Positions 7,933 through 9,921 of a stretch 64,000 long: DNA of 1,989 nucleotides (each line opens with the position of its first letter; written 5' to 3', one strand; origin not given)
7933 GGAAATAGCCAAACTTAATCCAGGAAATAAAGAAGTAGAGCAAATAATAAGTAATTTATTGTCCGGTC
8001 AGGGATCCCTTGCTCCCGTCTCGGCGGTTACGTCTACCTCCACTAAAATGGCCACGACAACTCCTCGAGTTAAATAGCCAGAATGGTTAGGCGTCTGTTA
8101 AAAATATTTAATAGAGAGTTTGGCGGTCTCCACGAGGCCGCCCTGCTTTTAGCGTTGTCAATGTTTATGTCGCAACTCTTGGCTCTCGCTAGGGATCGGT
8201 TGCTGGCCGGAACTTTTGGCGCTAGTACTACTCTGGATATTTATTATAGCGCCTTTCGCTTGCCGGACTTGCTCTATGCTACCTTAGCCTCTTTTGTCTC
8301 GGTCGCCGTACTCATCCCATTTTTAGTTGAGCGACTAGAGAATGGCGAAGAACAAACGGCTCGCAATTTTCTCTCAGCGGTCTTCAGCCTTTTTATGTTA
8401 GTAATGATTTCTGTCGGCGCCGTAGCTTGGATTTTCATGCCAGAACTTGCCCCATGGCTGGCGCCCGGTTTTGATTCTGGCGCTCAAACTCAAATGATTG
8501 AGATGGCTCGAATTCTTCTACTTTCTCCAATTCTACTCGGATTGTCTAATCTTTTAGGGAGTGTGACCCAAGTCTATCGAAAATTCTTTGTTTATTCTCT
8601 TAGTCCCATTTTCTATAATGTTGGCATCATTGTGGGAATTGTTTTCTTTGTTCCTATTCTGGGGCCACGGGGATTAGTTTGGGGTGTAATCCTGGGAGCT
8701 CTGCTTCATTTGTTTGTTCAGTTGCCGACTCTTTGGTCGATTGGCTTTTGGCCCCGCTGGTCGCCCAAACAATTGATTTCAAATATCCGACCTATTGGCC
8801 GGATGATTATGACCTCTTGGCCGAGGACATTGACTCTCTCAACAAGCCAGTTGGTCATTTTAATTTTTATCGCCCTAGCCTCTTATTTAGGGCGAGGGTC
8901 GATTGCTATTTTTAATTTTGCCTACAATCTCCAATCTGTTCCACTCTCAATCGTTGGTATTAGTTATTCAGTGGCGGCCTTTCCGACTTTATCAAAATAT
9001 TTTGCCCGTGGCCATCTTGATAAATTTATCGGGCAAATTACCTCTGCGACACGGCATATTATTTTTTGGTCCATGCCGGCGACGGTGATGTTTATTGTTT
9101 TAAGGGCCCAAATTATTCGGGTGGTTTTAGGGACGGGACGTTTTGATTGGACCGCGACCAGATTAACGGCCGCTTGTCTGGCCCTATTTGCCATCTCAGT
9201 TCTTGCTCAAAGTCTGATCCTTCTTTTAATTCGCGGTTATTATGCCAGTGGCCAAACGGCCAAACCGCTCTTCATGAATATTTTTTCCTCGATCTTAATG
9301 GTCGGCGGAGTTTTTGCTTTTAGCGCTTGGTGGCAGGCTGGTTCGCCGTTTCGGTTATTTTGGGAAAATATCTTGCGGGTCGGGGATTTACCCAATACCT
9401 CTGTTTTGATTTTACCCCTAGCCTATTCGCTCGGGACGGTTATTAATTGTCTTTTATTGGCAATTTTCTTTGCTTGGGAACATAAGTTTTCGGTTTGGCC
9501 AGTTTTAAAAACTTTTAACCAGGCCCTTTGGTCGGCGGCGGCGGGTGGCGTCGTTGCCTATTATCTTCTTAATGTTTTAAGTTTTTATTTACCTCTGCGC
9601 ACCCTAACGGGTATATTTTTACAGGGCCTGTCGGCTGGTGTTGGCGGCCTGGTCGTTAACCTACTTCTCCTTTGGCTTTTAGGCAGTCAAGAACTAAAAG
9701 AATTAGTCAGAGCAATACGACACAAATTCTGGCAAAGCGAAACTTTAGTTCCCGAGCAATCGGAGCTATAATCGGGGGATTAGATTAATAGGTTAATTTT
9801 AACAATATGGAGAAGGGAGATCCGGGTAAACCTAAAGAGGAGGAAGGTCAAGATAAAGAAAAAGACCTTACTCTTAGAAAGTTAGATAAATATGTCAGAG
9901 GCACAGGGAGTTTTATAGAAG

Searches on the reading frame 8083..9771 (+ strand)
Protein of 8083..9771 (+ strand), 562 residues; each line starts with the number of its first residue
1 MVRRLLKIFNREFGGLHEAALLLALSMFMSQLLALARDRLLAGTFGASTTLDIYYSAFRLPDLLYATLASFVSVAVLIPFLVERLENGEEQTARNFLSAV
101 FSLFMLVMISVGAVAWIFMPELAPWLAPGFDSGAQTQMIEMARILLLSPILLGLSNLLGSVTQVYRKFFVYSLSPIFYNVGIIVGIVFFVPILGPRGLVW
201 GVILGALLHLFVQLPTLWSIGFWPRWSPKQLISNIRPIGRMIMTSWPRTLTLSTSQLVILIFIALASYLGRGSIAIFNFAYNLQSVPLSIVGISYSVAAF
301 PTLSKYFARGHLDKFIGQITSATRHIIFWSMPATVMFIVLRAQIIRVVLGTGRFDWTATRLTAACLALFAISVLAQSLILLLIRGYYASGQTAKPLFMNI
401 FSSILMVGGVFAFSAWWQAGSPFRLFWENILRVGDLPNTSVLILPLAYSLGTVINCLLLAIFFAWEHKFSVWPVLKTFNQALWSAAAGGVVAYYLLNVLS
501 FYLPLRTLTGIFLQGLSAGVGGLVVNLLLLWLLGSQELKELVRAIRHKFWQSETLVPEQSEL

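Call 17: search_protein_families(library=pfam, proteins=[window:8083-9771:+], max_evalue=0.00001)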
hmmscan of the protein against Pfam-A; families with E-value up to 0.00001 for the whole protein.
window:8083-9771:+ (562 aa): 2 families
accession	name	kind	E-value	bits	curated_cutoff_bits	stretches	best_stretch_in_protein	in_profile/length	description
PF03023.19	MurJ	-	3.6e-68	230.7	27.4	1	42-500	2-437/451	Lipid II flippase MurJ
PF01943.22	Polysacc_synt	-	1.5e-07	31.6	28.2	1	89-306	69-273/274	Polysaccharide biosynthesis protein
